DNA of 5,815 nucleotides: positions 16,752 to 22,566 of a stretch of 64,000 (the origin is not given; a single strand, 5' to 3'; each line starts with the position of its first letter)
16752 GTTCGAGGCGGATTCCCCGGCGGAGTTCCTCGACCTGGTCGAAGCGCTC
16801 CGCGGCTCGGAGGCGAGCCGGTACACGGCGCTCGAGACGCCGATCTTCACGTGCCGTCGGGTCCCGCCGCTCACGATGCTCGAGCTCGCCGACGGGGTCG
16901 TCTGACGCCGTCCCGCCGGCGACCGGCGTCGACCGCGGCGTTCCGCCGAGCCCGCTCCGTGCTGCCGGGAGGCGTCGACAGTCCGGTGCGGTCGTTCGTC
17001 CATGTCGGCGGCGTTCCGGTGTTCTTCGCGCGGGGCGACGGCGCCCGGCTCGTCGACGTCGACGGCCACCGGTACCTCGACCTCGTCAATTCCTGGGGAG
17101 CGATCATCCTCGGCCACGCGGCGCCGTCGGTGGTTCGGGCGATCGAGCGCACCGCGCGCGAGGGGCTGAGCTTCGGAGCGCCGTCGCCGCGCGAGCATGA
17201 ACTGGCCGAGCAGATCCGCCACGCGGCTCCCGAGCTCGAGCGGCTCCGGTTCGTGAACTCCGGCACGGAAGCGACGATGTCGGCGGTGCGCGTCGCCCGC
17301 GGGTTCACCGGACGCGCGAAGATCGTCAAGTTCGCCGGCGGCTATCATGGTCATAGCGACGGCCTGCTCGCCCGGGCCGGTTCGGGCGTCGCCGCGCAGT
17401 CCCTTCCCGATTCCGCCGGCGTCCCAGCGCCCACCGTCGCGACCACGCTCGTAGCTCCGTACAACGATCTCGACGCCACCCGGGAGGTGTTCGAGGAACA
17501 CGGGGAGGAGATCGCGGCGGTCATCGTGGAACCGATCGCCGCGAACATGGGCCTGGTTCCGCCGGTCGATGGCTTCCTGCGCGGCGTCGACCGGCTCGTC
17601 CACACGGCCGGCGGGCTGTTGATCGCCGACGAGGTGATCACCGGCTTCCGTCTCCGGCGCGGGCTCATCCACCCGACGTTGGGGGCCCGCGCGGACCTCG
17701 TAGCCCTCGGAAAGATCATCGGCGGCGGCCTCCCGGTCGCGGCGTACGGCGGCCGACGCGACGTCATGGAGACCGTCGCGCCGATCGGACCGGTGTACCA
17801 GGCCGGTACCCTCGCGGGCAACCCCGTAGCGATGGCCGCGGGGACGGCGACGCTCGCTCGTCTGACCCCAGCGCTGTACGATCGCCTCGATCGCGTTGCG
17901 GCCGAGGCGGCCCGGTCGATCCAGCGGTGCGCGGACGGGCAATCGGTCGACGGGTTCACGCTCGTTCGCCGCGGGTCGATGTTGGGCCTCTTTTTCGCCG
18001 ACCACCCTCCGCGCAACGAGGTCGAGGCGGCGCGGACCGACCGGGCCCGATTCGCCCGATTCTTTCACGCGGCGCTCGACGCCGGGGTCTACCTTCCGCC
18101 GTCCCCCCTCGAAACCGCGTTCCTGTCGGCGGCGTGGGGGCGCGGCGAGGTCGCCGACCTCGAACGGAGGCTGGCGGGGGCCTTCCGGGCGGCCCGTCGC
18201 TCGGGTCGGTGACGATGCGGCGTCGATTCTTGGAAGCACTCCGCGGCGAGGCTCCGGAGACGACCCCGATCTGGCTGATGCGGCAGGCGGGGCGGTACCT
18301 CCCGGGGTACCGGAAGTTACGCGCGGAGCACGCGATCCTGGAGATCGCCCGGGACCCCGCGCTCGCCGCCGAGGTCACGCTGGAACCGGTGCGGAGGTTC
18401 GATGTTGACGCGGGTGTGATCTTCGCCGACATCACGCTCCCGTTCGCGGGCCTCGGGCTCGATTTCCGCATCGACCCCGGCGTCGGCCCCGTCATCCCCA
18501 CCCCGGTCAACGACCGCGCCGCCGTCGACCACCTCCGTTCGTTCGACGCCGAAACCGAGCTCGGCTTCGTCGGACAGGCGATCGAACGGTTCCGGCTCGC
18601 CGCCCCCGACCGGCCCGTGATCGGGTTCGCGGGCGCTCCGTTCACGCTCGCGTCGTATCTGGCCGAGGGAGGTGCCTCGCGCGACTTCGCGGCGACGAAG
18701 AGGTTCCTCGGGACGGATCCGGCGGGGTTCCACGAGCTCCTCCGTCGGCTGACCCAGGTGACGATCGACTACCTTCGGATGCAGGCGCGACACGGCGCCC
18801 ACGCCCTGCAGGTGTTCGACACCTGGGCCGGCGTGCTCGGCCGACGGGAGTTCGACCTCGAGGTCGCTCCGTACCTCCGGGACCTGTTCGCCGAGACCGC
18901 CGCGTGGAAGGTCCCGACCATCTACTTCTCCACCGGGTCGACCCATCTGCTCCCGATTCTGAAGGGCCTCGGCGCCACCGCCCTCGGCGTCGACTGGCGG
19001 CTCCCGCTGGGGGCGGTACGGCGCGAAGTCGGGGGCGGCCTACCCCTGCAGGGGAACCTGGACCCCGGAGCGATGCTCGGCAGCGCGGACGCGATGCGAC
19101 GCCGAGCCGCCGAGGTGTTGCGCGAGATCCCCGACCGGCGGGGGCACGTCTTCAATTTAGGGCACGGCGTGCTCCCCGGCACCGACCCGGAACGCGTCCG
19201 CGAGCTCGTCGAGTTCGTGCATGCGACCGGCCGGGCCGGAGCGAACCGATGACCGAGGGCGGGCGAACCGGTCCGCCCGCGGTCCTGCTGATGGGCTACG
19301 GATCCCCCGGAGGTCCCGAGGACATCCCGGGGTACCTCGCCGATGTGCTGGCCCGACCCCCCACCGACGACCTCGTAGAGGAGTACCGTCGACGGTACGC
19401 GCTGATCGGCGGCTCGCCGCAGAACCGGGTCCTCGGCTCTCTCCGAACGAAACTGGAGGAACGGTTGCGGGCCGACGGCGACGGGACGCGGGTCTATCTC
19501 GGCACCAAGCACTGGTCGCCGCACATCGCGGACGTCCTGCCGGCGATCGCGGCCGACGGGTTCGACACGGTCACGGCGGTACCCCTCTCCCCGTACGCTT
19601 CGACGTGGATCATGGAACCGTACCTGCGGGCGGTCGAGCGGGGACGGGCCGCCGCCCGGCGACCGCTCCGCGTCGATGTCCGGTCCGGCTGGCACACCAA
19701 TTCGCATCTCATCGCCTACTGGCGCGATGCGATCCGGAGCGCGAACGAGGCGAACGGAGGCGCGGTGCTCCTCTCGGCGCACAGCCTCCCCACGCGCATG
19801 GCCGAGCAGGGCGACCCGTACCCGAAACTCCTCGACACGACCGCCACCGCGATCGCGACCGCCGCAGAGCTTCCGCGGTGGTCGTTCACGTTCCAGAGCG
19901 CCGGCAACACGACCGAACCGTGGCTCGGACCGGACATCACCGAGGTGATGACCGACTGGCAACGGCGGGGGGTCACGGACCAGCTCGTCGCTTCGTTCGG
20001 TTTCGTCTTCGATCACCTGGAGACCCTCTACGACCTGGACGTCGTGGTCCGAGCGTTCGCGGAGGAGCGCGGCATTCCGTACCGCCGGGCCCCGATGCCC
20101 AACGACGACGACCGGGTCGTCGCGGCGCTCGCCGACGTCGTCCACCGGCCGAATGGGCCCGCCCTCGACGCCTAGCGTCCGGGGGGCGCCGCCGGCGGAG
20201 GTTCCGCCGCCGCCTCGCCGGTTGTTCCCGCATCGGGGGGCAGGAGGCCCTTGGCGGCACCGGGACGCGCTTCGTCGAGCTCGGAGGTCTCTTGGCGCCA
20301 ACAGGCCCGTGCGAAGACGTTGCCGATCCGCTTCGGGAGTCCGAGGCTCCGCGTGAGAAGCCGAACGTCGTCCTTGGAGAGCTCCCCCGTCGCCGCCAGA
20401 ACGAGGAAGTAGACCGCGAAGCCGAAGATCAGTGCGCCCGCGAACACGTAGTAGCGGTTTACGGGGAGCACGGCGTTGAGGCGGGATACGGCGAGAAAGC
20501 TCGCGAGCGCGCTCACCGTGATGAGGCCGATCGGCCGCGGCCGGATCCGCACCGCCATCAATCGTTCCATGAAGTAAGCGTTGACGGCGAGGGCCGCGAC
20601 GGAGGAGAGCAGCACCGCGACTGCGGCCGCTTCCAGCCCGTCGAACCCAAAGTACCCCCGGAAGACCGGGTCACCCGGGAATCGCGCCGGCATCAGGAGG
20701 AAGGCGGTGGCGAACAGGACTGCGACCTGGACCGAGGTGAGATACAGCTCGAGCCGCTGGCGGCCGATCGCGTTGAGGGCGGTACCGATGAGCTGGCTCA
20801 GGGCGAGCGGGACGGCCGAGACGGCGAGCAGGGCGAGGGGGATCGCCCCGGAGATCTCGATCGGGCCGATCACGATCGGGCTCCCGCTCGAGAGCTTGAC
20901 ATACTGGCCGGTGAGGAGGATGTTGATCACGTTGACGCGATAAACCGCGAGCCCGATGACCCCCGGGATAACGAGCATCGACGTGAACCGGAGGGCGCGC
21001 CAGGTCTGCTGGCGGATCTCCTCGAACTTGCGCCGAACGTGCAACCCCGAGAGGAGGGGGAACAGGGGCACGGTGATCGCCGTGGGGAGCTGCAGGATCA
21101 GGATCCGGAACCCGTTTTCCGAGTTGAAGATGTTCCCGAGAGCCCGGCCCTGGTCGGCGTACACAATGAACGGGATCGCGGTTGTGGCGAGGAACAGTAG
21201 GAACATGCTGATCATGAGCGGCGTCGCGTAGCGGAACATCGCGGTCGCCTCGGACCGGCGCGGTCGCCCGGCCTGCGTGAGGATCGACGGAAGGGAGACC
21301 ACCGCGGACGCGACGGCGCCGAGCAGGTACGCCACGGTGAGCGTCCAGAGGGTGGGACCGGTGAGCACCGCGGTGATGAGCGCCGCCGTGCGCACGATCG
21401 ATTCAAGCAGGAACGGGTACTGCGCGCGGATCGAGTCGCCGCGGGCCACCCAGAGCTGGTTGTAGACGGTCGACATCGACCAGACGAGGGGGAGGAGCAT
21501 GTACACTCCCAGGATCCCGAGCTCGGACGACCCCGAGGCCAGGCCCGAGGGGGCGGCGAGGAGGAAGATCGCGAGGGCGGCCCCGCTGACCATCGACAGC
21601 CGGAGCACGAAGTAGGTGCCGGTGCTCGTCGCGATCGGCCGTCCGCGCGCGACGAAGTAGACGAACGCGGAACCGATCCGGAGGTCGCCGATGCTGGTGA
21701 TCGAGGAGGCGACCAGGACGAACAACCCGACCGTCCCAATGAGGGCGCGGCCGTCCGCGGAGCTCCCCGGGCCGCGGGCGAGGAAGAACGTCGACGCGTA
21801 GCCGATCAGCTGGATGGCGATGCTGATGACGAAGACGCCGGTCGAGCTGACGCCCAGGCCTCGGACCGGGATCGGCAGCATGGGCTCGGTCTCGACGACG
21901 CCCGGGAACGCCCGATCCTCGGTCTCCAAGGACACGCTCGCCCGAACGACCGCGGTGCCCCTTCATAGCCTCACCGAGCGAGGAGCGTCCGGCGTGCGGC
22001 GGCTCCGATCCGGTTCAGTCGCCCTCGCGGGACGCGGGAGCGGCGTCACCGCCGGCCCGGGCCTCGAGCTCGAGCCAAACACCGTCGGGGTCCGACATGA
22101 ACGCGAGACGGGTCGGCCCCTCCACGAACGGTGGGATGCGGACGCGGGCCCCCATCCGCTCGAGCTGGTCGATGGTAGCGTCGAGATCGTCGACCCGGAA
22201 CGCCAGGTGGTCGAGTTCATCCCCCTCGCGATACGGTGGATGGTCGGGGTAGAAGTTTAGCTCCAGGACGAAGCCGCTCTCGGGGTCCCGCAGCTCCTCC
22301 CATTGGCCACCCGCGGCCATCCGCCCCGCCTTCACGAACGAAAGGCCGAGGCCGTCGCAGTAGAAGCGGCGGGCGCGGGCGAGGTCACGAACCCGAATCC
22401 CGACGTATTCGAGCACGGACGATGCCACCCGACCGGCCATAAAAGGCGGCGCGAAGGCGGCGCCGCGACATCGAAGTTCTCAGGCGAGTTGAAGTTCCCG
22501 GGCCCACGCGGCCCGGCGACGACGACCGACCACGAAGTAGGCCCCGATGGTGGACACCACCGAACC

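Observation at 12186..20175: Eight-gene haem operon encoding the coproporphyrin-type late steps (hemE, hemH, hemQ) in an archaeal context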

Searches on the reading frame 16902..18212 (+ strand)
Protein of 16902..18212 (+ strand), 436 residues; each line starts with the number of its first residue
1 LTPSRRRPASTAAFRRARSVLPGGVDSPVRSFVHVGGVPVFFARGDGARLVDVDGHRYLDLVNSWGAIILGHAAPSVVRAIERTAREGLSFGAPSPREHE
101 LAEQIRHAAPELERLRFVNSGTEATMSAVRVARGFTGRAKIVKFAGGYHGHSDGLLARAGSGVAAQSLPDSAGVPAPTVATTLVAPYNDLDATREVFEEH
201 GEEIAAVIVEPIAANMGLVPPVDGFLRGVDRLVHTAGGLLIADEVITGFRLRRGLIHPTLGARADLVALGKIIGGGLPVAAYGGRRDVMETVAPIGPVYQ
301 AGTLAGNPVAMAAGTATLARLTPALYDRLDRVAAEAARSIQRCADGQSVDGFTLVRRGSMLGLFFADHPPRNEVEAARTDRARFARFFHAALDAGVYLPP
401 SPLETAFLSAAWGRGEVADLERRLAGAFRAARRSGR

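Call 3: search_protein_families(library=pfam, proteins=[window:16902-18212:+])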
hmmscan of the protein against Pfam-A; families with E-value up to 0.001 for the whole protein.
window:16902-18212:+ (436 aa): 1 family
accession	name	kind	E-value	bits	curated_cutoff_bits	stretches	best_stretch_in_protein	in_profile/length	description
PF00202.27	Aminotran_3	-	9.7e-69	232.4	30.5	1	38-398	9-371/403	Aminotransferase class-III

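Call 4: search_protein_families(library=ncbifam, proteins=[window:16902-18212:+])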
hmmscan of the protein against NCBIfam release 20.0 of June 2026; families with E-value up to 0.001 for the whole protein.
window:16902-18212:+ (436 aa): 69 families (the best 25 are shown)
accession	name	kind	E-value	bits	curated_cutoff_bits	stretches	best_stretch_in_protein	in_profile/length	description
NF000818.0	PRK00062.1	subfamily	3.6e-165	549.8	398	1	9-430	5-426/429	glutamate-1-semialdehyde 2,1-aminomutase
TIGR00713.1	hemL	equivalog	9.8e-157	521.9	527.3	1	10-417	2-409/423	glutamate-1-semialdehyde 2,1-aminomutase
NF009055.0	PRK12389.1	equivalog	1.4e-137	458.8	637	1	9-419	5-416/431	glutamate-1-semialdehyde 2,1-aminomutase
NF001864.0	PRK00615.1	equivalog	3e-104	349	706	1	10-415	7-413/433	glutamate-1-semialdehyde aminotransferase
NF041362.1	GntE_guanitoxin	equivalog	1.1e-76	258.1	525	1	8-417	6-422/426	guanitoxin biosynthesis PLP-dependent transaminase GntE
NF005453.0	PRK07046.1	subfamily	5.8e-57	193.3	425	1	5-397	25-418/453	transaminase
NF004856.0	PRK06209.1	equivalog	3.4e-50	170.9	486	1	10-356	11-352/450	glutamate-1-semialdehyde 2,1-aminomutase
TIGR00707.1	argD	subfamily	4.6e-45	154.1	410.05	1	37-370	8-334/381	acetylornithine/succinylornithine family transaminase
NF004426.0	PRK05769.1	equivalog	2.8e-43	148.3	552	1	37-366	35-380/441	acetyl ornithine aminotransferase family protein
NF002874.0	PRK03244.1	equivalog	1.2e-42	146.2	457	1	37-346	23-325/399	acetylornithine transaminase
NF005993.0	PRK08117.1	subfamily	1.3e-40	139.4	574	1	42-368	29-370/433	aspartate aminotransferase family protein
TIGR00700.1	GABAtrnsam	equivalog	2.3e-40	138.5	506.65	1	37-382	14-373/420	4-aminobutyrate--2-oxoglutarate transaminase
NF042418.1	LysJ_Th_th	equivalog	1.1e-39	136.4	700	1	41-323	21-294/386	[LysW]-aminoadipate semialdehyde transaminase LysJ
NF006368.0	PRK08593.1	equivalog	1.1e-38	133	570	1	39-321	27-325/448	aspartate aminotransferase family protein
NF049976.1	AmadipTransam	equivalog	2.1e-38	132.3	650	1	39-401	15-381/416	2-aminoadipate transaminase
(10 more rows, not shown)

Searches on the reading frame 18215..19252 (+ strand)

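Call 3: search_protein_families(library=pfam, proteins=[window:18215-19252:+])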
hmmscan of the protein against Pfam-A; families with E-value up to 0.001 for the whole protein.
window:18215-19252:+ (345 aa): 1 family
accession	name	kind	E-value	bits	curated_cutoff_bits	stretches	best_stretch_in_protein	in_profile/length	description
PF01208.23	URO-D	-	3.7e-110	368.6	23.9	1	3-337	4-345/346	Uroporphyrinogen decarboxylase (URO-D)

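Call 4: search_protein_families(library=ncbifam, proteins=[window:18215-19252:+])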
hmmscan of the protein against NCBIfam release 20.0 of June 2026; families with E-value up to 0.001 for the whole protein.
window:18215-19252:+ (345 aa): 5 families
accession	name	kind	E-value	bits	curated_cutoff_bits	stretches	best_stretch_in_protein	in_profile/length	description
TIGR01464.1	hemE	equivalog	1.7e-109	365.9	302.95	1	5-336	2-337/338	uroporphyrinogen decarboxylase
NF004889.0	PRK06252.1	subfamily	8e-14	51.4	244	1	115-336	120-334/340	methylcobalamin:coenzyme M methyltransferase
TIGR01463.1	mtaA_cmuA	subfamily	9.8e-13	48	235.4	1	43-334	44-334/340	MtaA/CmuA family methyltransferase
NF041608.1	methylcob_mtaseMtbA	equivalog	4.9e-09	35.7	600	1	93-335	97-334/339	methylcobamide:CoM methyltransferase MtbA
NF040654.1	MtaA_Meth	equivalog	5.9e-06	25.4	400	1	119-304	122-305/337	methylcobamide:CoM methyltransferase MtaA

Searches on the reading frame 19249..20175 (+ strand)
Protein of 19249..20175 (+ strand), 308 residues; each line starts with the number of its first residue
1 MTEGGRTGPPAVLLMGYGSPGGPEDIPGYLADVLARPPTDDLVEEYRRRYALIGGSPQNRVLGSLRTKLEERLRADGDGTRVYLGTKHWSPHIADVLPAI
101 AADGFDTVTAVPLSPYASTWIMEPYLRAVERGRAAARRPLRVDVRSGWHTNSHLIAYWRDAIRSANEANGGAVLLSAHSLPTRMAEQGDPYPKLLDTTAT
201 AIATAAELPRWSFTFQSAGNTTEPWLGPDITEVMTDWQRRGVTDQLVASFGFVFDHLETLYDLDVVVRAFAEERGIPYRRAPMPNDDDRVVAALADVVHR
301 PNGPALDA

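Call 3: search_protein_families(library=pfam, proteins=[window:19249-20175:+])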
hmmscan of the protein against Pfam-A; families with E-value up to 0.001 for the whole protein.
window:19249-20175:+ (308 aa): 1 family
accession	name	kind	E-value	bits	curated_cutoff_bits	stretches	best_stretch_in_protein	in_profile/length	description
PF00762.24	Ferrochelatase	-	1.2e-63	215.5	27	1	11-300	3-315/317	Ferrochelatase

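Call 4: search_protein_families(library=ncbifam, proteins=[window:19249-20175:+])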
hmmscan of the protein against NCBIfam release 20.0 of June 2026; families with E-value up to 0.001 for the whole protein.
window:19249-20175:+ (308 aa): 3 families
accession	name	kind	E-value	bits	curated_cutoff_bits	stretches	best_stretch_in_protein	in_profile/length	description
NF009095.0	PRK12435.1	subfamily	1.6e-54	185.1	455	1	12-300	7-305/311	ferrochelatase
TIGR00109.1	hemH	equivalog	1.7e-46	159.2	124.6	1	9-299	5-318/322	ferrochelatase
NF000689.1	PRK00035.2-1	equivalog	4.8e-44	150.6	408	1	11-299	4-308/311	ferrochelatase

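Call 56: search_solved_structures(query=window:19249-20175:+, max_evalue=0.00001, show_alignments=2)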
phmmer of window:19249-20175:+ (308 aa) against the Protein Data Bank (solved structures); distinct sequences matched with E-value up to 0.00001: 38.
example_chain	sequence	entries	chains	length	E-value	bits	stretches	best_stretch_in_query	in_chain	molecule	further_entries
2c8j_A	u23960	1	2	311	4.5e-50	173.8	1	12-300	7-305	FERROCHELATASE 1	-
6sv3_A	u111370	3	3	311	6.2e-45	157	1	11-298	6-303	Ferrochelatase | Coproporphyrin III ferrochelatase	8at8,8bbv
6rwv_A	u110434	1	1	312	6.2e-45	157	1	11-298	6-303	Ferrochelatase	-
8omm_A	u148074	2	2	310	6.3e-45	156.9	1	11-298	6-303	Coproporphyrin III ferrochelatase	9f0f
8ofl_A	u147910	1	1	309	6.4e-45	156.9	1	11-298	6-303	Coproporphyrin III ferrochelatase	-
1ak1_A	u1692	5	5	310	1.1e-44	156.1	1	12-300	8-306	FERROCHELATASE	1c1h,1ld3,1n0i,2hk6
1doz_A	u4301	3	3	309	1.2e-44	156.1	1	12-300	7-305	FERROCHELATASE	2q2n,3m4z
1c9e_A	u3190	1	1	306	1.3e-44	155.9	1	12-300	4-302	PROTOHEME FERROLYASE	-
2ac2_A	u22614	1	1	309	4.2e-44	154.2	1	12-300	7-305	Ferrochelatase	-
8aw7_A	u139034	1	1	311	5.8e-44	153.8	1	11-298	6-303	Coproporphyrin III ferrochelatase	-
2h1v_A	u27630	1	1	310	7.9e-44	153.3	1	12-300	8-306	Ferrochelatase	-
3goq_A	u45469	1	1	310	1.5e-43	152.5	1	12-300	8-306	Ferrochelatase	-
9f0g_A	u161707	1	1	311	1.5e-43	152.4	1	11-298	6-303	Coproporphyrin III ferrochelatase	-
9kta_A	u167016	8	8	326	1.8e-43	152.1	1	12-301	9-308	Coproporphyrin III ferrochelatase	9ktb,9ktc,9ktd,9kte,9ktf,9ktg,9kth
2h1w_A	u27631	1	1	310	2.8e-43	151.5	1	12-300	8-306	Ferrochelatase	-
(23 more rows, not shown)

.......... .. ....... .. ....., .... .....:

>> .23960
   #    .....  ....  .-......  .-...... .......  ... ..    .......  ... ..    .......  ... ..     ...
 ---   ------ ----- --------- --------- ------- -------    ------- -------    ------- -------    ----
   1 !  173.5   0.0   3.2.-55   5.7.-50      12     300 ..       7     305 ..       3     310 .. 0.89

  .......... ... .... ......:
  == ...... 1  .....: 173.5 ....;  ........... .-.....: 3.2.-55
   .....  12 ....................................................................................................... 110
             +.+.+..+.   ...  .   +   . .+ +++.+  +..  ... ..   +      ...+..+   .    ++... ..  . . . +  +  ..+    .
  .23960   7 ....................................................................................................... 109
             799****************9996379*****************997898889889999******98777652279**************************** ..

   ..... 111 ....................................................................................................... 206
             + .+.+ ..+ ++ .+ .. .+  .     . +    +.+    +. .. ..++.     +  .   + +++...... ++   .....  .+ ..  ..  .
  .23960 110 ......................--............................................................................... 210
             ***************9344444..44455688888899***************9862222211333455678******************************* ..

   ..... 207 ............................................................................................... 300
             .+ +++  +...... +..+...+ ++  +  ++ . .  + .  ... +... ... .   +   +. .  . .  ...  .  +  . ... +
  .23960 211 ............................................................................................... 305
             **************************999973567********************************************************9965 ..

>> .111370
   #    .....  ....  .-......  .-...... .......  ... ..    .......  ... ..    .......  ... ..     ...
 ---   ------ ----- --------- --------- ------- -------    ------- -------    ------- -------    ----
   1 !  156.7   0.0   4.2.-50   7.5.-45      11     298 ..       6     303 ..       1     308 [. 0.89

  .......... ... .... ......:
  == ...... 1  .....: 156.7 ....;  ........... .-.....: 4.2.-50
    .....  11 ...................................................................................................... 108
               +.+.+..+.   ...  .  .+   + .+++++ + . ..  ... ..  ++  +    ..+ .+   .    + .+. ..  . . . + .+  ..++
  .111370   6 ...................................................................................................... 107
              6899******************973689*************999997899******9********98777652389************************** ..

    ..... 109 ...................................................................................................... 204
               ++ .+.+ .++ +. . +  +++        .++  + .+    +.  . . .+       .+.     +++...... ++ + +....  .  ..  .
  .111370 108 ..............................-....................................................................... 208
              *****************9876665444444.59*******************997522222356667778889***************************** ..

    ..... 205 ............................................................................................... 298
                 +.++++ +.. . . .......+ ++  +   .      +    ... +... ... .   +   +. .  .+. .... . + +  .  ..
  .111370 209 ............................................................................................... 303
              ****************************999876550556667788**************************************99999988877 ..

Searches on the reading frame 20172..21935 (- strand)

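Call 25: search_protein_families(library=pfam, proteins=[window:20172-21935:-], max_evalue=0.01)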
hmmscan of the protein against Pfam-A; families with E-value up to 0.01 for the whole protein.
window:20172-21935:- (587 aa): 1 family
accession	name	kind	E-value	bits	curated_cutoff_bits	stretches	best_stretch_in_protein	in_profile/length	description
PF13440.11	Polysacc_synt_3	-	3.3e-12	46.7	23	1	105-347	47-290/293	Polysaccharide biosynthesis protein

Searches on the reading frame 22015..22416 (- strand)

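Call 25: search_protein_families(library=pfam, proteins=[window:22015-22416:-], max_evalue=0.01)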
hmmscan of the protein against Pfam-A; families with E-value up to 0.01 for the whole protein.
window:22015-22416:- (133 aa): 6 families
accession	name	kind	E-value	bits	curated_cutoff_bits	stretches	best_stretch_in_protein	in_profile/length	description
PF00903.31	Glyoxalase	-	1e-21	78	20.6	1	3-117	3-121/121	Glyoxalase/Bleomycin resistance protein/Dioxygenase superfamily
PF13669.12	Glyoxalase_4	-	6.5e-10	39.7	27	1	5-94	3-95/109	Glyoxalase/Bleomycin resistance protein/Dioxygenase superfamily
PF18029.7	Glyoxalase_6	-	3.6e-08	34.5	23.6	1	6-113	3-101/106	Glyoxalase-like domain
PF13468.12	Glyoxalase_3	-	0.00011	22.8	25.1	1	6-98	5-102/176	Glyoxalase-like domain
PF22632.2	BphC_D1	-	0.0012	19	27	0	3-26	2-25/51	Dihydroxybiphenyl dioxygenase BphC D1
PF22677.2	Ble-like_N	-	0.0029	17.8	24.5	1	7-27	7-27/41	Bleomycin resistance protein-like N-terminal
